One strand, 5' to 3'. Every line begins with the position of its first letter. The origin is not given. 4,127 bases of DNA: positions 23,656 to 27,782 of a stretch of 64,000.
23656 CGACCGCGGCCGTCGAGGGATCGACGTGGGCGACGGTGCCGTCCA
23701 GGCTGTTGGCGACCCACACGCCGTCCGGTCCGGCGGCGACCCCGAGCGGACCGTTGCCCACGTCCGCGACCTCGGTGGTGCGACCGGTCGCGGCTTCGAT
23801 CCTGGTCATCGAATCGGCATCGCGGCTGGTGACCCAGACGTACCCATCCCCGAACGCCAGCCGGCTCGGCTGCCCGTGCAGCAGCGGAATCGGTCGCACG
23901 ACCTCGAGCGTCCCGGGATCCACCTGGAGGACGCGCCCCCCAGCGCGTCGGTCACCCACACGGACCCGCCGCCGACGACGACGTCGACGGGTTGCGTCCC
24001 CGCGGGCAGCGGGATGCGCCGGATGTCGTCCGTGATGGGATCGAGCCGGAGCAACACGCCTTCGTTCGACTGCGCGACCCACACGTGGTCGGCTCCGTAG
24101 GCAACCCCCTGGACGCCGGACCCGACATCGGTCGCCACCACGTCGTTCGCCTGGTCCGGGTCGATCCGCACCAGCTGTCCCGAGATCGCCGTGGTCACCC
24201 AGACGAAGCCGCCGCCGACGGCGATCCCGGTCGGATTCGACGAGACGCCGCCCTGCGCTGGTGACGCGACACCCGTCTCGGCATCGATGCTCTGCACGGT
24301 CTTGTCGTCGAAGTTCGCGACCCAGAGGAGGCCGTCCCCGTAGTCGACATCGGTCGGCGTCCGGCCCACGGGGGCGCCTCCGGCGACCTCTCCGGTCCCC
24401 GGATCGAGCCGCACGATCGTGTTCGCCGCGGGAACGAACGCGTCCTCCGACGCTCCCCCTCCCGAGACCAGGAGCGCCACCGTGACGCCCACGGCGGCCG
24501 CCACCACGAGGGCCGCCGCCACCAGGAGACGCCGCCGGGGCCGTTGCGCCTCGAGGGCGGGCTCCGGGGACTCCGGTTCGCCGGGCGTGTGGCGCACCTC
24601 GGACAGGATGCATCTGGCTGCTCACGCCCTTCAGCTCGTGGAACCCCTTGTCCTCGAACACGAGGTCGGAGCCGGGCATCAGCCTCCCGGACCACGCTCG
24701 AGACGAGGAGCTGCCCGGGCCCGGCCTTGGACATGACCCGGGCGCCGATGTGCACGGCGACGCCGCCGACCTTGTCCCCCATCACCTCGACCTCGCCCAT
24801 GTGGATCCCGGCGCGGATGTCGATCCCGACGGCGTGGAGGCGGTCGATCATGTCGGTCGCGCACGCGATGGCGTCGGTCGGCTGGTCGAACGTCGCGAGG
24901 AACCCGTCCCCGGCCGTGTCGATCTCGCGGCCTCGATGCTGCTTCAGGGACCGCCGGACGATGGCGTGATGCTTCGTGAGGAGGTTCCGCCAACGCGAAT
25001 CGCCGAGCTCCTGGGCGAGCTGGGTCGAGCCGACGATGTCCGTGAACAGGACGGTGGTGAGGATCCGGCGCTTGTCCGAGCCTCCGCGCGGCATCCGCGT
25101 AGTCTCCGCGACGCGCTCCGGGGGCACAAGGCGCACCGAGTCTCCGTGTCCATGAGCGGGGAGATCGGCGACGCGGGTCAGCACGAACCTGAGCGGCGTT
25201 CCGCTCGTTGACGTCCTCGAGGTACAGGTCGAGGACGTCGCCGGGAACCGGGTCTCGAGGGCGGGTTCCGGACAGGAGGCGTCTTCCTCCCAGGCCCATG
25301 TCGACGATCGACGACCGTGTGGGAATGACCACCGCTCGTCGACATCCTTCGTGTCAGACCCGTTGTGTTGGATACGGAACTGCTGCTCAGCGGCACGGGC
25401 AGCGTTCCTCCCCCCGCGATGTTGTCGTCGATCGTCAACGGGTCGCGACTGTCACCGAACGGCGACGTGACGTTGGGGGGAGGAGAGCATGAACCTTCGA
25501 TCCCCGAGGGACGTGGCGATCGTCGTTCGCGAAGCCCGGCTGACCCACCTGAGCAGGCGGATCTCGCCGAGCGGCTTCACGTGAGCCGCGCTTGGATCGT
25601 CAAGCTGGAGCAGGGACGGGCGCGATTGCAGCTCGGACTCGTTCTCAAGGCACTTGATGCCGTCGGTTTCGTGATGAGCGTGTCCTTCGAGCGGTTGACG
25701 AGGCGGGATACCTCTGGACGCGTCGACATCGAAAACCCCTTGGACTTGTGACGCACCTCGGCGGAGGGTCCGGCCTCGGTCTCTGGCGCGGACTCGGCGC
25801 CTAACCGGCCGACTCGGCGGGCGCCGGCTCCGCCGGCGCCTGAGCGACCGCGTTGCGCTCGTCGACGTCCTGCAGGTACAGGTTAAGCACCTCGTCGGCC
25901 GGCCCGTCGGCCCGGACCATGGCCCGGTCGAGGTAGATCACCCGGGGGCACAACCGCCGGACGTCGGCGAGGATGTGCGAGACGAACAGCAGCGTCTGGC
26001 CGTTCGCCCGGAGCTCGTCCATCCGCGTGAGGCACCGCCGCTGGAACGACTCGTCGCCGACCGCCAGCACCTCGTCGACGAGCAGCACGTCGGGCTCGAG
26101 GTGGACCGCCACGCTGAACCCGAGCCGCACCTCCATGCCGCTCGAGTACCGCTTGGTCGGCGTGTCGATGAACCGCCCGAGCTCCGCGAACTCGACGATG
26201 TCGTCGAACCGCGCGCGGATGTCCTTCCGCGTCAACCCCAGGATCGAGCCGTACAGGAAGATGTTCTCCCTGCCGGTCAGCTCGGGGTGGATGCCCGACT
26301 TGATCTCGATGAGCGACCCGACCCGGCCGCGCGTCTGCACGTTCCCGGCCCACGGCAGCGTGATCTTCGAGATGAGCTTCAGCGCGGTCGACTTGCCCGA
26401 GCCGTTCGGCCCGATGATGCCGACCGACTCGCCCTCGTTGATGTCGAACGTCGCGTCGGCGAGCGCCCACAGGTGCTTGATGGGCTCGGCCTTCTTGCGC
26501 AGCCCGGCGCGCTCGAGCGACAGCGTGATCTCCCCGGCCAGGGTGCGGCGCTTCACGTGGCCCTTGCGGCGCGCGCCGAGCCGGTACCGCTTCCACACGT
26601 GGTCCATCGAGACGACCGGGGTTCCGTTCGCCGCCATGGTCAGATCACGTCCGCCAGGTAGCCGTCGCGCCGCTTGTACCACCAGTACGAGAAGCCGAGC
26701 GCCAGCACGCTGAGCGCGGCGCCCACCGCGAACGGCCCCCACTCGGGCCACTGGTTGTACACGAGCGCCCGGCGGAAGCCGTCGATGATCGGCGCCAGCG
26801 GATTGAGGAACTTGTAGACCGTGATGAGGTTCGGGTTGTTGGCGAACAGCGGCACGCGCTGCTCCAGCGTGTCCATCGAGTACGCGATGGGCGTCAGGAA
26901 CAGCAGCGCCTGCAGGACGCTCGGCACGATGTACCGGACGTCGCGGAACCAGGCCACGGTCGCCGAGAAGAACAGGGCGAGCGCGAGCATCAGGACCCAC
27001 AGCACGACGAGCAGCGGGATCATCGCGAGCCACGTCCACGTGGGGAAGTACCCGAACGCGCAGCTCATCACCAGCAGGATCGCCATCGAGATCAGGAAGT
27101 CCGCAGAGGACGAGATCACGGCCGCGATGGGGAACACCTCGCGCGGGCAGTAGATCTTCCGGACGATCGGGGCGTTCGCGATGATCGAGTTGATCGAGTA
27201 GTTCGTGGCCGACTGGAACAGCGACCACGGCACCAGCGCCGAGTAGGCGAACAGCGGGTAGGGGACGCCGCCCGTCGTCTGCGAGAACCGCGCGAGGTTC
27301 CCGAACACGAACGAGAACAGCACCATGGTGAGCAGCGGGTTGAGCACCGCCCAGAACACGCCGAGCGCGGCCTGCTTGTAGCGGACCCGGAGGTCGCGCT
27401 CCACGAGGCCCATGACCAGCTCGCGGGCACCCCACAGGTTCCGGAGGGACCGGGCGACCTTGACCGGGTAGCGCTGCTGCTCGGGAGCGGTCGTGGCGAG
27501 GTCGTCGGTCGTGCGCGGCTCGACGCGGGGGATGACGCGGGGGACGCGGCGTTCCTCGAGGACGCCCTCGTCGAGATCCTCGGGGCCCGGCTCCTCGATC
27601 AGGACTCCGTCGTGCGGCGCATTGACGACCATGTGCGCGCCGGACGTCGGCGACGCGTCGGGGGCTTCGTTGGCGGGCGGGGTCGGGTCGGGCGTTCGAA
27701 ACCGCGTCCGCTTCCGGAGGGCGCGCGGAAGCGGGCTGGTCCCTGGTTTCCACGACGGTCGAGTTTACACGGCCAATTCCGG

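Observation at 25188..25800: Copy B is embedded in a module: wzt-3'-like relic, core, orphan XRE gene, then the true wzt 3' end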

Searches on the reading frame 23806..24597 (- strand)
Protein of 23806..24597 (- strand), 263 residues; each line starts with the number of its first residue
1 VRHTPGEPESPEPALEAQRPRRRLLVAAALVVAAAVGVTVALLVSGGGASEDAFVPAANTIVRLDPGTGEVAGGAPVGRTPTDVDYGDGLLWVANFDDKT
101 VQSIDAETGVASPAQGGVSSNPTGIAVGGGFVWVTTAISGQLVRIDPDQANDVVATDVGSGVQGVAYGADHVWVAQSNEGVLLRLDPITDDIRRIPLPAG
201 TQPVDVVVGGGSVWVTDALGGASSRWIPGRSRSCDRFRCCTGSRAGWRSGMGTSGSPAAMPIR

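Call 82: search_protein_families(library=pfam, proteins=[window:23806-24597:-], max_evalue=0.0001)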
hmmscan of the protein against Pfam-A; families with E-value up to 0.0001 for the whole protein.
window:23806-24597:- (263 aa): 2 families
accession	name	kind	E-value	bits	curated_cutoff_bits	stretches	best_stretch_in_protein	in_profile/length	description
PF24684.1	Vgb_lyase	-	8.8e-07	28.4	50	1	87-223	64-204/290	Virginiamycin B lyase family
PF21959.2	DUF6923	-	1.7e-06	28.5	27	0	88-170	97-180/234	Repeat of unknown function (DUF6923)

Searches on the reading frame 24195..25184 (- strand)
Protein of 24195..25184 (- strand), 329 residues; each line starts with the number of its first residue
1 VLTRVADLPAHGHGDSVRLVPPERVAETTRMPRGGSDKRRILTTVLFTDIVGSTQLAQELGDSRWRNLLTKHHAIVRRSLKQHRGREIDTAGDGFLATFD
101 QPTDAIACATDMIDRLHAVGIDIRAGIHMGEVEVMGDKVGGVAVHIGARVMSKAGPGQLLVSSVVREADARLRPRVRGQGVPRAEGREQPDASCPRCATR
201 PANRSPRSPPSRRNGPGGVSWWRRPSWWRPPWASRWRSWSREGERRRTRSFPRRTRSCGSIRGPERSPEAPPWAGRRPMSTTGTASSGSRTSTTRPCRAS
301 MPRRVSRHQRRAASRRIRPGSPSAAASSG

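Call 11: search_protein_families(library=pfam, proteins=[window:24195-25184:-], max_evalue=0.01)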
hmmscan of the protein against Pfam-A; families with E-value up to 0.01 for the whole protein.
window:24195-25184:- (329 aa): 1 family
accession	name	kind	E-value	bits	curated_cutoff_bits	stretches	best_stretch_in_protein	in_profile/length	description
PF00211.25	Guanylate_cyc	-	8.9e-11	42.1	21.9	1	44-165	10-151/183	Adenylate and Guanylate cyclase catalytic domain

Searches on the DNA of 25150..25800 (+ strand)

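Call 28: search_rna_families(source=window, start=25150, end=25560, threshold=evalue, max_evalue=10)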
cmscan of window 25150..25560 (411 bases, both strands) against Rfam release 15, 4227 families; matches with E-value up to 10: 3.
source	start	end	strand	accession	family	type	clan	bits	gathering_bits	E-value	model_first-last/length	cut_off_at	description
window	25403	25490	+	RF03147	RAGATH-10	Gene; sRNA;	-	17.6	41.2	0.89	1-82/82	no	RAGATH-10 RNA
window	25188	25256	+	RF04114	MIR4374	Gene; miRNA;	-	14.1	105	4.4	1-119/119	no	MIR4374 microRNA precursor family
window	25420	25454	+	RF00498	EAV_LTH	Cis-reg; leader;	-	12.7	70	5.9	1-45/45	no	Equine arteritis virus leader TRS hairpin (LTH)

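Call 97: search_dna_similar(query=window:25250-25800:+, collection=plasmids, mode=distant, max_rows=8)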
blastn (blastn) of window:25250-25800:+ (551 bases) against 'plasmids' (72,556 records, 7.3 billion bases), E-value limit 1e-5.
No match.

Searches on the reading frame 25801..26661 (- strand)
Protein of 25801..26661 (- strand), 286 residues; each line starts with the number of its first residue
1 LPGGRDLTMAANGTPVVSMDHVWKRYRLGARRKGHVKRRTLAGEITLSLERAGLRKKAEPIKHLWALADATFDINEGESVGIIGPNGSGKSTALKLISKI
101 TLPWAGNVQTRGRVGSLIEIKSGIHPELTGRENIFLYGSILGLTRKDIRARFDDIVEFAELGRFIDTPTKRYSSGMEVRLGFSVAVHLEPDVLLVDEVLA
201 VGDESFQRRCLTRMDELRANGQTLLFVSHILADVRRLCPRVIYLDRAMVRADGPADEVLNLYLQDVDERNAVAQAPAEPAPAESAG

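Call 11: search_protein_families(library=pfam, proteins=[window:25801-26661:-], max_evalue=0.01)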
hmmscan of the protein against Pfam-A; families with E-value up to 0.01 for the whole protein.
window:25801-26661:- (286 aa): 4 families
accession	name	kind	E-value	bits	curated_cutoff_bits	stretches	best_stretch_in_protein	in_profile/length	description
PF00005.33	ABC_tran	-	3.1e-19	70.4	25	1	68-198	2-135/137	ABC transporter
PF13304.12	AAA_21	-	0.00031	21.4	27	1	81-98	3-20/304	AAA domain, putative AbiEii toxin, Type IV TA system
PF13555.12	AAA_29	-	0.0011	19.2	27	1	70-94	15-39/61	P-loop containing region of AAA domain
PF13476.12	AAA_23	-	0.0059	17.7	27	1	69-97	12-39/201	AAA domain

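Call 63: find_homologous_proteins(query=window:25804-26637:-, max_evalue=1e-60)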
Query seq(278 aa) (278 aa): 6333 proteins with E <= 1e-60 among 8000 candidates; the best 120 are listed.
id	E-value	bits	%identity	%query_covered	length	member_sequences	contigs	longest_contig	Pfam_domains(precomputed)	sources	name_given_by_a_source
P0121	5.7e-164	562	95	94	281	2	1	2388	PF00005.34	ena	-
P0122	2.2e-161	553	92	98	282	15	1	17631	PF00005.34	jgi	jgi:homopolymeric O-antigen transport system ATP-binding protein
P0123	3.8e-157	540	88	98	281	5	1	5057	PF00005.34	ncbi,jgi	-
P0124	9.2e-156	535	92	95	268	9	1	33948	PF00005.34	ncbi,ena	-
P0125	2.2e-154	531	89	95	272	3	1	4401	PF00005.34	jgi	jgi:ABC-type polysaccharide/polyol phosphate transport system ATPase subunit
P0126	9.4e-154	528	89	95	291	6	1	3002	PF00005.34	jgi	jgi:ABC-type polysaccharide/polyol phosphate transport system ATPase subunit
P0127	1.9e-151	521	87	96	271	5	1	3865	PF00005.34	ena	-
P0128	5.0e-151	520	87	96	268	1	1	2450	PF00005.34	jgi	jgi:lipopolysaccharide transport system ATP-binding protein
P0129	3.1e-146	504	84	95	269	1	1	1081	PF00005.34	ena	-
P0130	1.0e-145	502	84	95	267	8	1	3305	PF00005.34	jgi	jgi:lipopolysaccharide transport system ATP-binding protein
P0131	2.1e-133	462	76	93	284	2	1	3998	PF00005.34,PF13304.13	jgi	jgi:lipopolysaccharide transport system ATP-binding protein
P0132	2.6e-133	461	76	95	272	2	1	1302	PF00005.34,PF13304.13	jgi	jgi:lipopolysaccharide transport system ATP-binding protein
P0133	4.1e-132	457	75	94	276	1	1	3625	PF00005.34,PF13304.13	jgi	jgi:lipopolysaccharide transport system ATP-binding protein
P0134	3.7e-131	454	75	96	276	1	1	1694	PF00005.34,PF13304.13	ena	-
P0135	5.8e-131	454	75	94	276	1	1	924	PF00005.34,PF13304.13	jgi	jgi:lipopolysaccharide transport system ATP-binding protein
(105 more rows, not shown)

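Call 64: find_encoding_contigs(protein=P0124, flank=10000, max_places=2)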
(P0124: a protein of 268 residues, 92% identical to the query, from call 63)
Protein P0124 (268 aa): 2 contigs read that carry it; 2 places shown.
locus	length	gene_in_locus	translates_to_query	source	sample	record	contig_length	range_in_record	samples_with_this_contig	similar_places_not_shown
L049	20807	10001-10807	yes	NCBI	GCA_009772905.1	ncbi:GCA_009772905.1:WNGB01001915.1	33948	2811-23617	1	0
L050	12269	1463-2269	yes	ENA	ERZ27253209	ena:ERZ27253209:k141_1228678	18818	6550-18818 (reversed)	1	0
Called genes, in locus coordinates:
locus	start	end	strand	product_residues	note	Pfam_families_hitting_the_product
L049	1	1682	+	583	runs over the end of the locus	PF04851:ResIII, PF00176:SNF2-rel_dom, PF00270:DEAD (faint), PF00271:Helicase_C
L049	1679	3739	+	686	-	-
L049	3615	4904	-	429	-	PF13439:Glyco_transf_4, PF13579:Glyco_trans_4_4, PF20706:GT4-conflict, PF00534:Glycos_transf_1, PF13692:Glyco_trans_1_4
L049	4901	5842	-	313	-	PF01073:3Beta_HSD, PF01370:Epimerase, PF02719:Polysacc_synt_2 (faint), PF04321:RmlD_sub_bind, PF13460:NAD_binding_10 (weak), PF16363:GDP_Man_Dehyd, PF07993:NAD_binding_4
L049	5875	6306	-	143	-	-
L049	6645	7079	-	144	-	PF01243:PNPOx_N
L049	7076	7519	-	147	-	PF01850:PIN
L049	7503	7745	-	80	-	-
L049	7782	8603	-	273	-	PF00535:Glycos_transf_2, PF13641:Glyco_tranf_2_3 (weak)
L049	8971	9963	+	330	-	PF01061:ABC2_membrane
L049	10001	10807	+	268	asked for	PF00005:ABC_tran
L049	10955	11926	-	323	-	PF00685:Sulfotransfer_1, PF13469:Sulfotransfer_3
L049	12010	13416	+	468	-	PF00884:Sulfatase, PF01663:Phosphodiest (weak)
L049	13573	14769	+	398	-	PF01041:DegT_DnrJ_EryC1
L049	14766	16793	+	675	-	PF13727:CoA_binding_3, PF01073:3Beta_HSD, PF01370:Epimerase, PF02719:Polysacc_synt_2, PF04321:RmlD_sub_bind, PF16363:GDP_Man_Dehyd, PF07993:NAD_binding_4 (faint)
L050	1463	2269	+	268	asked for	PF00005:ABC_tran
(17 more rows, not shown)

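Call 65: find_encoding_contigs(protein=P0122, flank=10000, max_places=2)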
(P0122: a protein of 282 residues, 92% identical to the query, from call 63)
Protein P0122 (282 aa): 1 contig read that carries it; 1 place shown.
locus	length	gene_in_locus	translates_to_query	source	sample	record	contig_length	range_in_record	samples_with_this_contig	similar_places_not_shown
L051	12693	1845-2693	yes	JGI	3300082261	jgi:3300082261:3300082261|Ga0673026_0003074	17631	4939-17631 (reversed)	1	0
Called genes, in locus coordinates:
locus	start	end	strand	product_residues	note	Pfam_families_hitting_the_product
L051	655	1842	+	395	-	PF01061:ABC2_membrane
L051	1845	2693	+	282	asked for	PF00005:ABC_tran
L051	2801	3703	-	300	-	PF13469:Sulfotransfer_3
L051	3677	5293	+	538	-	PF00884:Sulfatase, PF01663:Phosphodiest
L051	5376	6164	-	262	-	PF12146:Hydrolase_4 (weak)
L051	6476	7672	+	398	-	PF01041:DegT_DnrJ_EryC1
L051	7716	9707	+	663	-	PF13727:CoA_binding_3, PF01073:3Beta_HSD, PF01370:Epimerase, PF02719:Polysacc_synt_2, PF04321:RmlD_sub_bind, PF07993:NAD_binding_4 (faint), PF16363:GDP_Man_Dehyd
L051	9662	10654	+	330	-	PF00106:adh_short (faint), PF01073:3Beta_HSD, PF01370:Epimerase, PF02719:Polysacc_synt_2, PF04321:RmlD_sub_bind, PF05368:NmrA (weak), PF16363:GDP_Man_Dehyd, PF13460:NAD_binding_10, +1 more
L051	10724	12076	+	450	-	PF00144:Beta-lactamase, PF24491:DUF7586 (weak)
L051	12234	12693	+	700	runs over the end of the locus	PF07730:HisKA_3, PF02518:HATPase_c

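Call 69: find_encoding_contigs(protein=P0121, flank=10000, max_places=2)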
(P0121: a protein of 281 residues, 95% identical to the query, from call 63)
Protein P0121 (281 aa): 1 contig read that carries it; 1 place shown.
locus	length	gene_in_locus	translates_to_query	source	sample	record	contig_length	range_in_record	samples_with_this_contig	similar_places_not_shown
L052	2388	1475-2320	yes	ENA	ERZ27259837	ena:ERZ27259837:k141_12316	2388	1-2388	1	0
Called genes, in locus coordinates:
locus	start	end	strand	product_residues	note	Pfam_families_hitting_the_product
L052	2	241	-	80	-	?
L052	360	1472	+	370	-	PF01061:ABC2_membrane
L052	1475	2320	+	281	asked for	PF00005:ABC_tran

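Call 80: list_cluster_members(proteins=[P0124, P0123])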
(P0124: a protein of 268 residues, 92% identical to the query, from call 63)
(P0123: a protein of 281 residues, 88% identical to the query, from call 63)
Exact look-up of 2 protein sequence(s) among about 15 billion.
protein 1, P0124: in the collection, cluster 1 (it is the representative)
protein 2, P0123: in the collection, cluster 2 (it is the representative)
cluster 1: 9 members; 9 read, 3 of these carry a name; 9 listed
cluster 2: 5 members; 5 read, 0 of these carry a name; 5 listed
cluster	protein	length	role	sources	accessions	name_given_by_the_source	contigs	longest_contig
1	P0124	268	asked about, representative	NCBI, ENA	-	-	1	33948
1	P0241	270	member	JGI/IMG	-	lipopolysaccharide transport system ATP-binding protein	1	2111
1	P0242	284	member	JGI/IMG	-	lipopolysaccharide transport system ATP-binding protein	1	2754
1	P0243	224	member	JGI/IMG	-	lipopolysaccharide transport system ATP-binding protein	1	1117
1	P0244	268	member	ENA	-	-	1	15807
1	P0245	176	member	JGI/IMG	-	-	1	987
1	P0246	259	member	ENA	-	-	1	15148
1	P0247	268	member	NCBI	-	-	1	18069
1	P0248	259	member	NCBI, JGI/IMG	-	-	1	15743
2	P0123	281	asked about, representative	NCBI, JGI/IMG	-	-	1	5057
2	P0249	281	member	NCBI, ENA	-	-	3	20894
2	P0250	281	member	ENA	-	-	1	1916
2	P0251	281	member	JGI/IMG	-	-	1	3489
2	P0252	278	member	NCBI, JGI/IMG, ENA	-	-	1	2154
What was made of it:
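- Tried and rejected: Taxon naming through cluster members: no names returned (call 80).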

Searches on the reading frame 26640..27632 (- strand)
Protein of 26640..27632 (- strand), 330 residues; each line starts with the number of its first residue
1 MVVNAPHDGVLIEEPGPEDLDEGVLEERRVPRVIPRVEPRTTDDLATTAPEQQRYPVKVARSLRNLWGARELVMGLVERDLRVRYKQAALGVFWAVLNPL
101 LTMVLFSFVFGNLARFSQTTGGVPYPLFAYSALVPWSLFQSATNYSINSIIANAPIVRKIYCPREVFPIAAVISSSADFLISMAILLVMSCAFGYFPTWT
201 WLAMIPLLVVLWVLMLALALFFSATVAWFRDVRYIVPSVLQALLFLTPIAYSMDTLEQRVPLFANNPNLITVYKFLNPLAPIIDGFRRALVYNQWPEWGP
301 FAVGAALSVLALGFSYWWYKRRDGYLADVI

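Call 11: search_protein_families(library=pfam, proteins=[window:26640-27632:-], max_evalue=0.01)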
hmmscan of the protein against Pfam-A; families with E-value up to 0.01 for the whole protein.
window:26640-27632:- (330 aa): 1 family
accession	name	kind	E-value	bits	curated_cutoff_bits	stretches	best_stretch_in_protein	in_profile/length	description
PF01061.29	ABC2_membrane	-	4.7e-12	46.3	26.9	1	74-258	4-187/211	ABC-2 type transporter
